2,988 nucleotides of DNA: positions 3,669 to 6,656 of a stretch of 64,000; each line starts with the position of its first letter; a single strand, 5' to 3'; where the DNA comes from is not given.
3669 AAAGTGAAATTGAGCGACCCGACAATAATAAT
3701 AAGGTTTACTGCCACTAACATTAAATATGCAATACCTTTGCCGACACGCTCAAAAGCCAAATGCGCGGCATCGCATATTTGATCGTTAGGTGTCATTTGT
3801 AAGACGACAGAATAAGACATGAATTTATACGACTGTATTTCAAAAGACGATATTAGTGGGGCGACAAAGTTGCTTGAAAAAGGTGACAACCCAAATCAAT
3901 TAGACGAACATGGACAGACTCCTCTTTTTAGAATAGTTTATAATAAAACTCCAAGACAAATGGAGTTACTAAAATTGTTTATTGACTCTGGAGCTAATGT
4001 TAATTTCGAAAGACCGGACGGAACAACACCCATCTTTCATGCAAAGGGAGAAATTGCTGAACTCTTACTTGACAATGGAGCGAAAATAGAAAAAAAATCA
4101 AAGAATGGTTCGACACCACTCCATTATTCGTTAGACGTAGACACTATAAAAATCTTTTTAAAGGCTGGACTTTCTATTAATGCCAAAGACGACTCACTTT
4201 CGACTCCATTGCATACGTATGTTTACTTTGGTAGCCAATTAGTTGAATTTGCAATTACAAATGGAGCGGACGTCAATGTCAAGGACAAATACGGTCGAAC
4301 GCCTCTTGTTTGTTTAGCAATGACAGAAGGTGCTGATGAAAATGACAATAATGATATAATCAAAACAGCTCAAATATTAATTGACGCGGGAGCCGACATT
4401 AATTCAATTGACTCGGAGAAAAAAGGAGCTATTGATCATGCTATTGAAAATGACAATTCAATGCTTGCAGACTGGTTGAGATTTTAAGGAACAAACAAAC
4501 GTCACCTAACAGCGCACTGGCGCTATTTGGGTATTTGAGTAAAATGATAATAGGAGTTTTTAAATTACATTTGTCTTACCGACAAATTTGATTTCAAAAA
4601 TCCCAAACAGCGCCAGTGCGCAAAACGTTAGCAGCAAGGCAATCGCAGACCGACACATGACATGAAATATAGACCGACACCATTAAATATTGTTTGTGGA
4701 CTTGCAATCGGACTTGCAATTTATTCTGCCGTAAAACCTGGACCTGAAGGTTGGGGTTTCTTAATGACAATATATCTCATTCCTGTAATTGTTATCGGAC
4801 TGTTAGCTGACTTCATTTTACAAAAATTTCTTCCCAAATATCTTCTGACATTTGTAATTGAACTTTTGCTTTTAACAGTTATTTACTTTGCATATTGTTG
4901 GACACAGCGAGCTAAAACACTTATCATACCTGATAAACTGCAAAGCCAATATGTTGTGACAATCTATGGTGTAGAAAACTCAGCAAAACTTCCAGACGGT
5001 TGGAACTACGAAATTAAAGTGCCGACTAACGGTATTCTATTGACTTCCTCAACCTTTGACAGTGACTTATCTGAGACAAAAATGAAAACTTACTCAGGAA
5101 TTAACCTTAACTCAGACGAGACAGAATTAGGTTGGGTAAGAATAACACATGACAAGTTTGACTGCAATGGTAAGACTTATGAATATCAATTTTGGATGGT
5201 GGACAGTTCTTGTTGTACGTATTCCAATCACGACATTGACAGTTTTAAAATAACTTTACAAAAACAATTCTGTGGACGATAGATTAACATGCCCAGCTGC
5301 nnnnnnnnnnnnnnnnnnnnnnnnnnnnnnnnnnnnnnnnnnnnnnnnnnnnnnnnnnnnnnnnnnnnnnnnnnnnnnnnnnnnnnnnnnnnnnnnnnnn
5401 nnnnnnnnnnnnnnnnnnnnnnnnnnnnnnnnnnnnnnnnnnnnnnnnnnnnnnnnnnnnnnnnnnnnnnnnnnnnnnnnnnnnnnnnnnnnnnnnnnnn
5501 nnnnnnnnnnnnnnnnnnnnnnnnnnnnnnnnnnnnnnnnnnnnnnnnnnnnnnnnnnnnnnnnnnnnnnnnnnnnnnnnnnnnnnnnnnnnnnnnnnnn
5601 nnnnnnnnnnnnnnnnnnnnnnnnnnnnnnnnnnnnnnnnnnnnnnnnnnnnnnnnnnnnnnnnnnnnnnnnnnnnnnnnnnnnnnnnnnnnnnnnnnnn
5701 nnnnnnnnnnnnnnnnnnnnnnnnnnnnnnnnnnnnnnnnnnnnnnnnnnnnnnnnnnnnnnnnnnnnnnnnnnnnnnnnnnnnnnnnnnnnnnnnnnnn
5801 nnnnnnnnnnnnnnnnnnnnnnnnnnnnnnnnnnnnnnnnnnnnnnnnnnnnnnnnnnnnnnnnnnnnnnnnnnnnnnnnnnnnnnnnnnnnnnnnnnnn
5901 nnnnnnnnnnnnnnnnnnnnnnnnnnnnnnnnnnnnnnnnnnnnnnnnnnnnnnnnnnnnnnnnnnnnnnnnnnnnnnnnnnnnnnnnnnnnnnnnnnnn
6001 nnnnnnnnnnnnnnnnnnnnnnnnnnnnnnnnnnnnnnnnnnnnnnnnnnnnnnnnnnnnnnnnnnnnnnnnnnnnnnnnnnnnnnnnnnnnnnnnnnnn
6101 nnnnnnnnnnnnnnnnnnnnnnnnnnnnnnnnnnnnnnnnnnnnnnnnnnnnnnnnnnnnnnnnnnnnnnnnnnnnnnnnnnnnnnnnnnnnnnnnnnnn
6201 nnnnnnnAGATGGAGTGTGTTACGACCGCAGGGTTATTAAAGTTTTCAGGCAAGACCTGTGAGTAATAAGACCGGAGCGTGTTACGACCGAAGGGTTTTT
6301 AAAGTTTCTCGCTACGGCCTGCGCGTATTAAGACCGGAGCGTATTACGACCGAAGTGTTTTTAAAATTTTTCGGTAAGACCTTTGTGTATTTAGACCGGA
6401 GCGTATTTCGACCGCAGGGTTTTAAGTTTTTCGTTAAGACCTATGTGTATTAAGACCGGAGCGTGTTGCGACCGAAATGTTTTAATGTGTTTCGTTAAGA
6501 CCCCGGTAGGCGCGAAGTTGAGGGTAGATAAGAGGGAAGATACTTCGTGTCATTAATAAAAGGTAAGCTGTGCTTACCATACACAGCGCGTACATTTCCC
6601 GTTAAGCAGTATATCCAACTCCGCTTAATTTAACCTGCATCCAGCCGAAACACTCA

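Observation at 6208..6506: Five tandem 61-bp repeats immediately distal to the last putative cassette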

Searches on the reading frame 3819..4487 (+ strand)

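Call 17: search_protein_families(library=pfam, proteins=[window:3819-4487:+], max_evalue=0.01)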
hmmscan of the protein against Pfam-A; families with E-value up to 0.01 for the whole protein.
window:3819-4487:+ (222 aa): 5 families
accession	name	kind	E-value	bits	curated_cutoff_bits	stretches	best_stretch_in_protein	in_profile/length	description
PF12796.13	Ank_2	-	6.5e-36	123.2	27.3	4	48-124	10-90/90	Ankyrin repeats (3 copies)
PF00023.36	Ank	-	2.5e-20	71.9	21.1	0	158-198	1-32/33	Ankyrin repeat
PF13637.12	Ank_4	-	6.6e-20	71.2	22.7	0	78-104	11-37/50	Ankyrin repeats (many copies)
PF13857.12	Ank_5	-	3.7e-12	46.7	27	1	115-163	3-53/56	Ankyrin repeats (many copies)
PF13606.12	Ank_3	-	9.4e-09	35.2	22.3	0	31-62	1-29/30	Ankyrin repeat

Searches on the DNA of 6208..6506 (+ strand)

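Call 77: search_dna_similar(query=window:6208-6506:+, collection=plasmids, mode=distant, max_evalue=0.001)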
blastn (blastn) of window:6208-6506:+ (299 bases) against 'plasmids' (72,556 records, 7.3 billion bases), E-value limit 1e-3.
No match.

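Call 78: search_dna_similar(query=window:6208-6506:+, collection=phages, mode=distant, max_evalue=0.001)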
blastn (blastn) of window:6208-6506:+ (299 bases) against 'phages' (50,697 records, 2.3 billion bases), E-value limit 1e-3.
No match.
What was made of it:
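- Closest known: Iteron or centromere-like tandem binding-site arrays. Different: There is no match in the plasmid or phage collections (calls 77, 78).
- Tried and rejected: Plasmid and phage BLAST of the array: no match (calls 77, 78).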
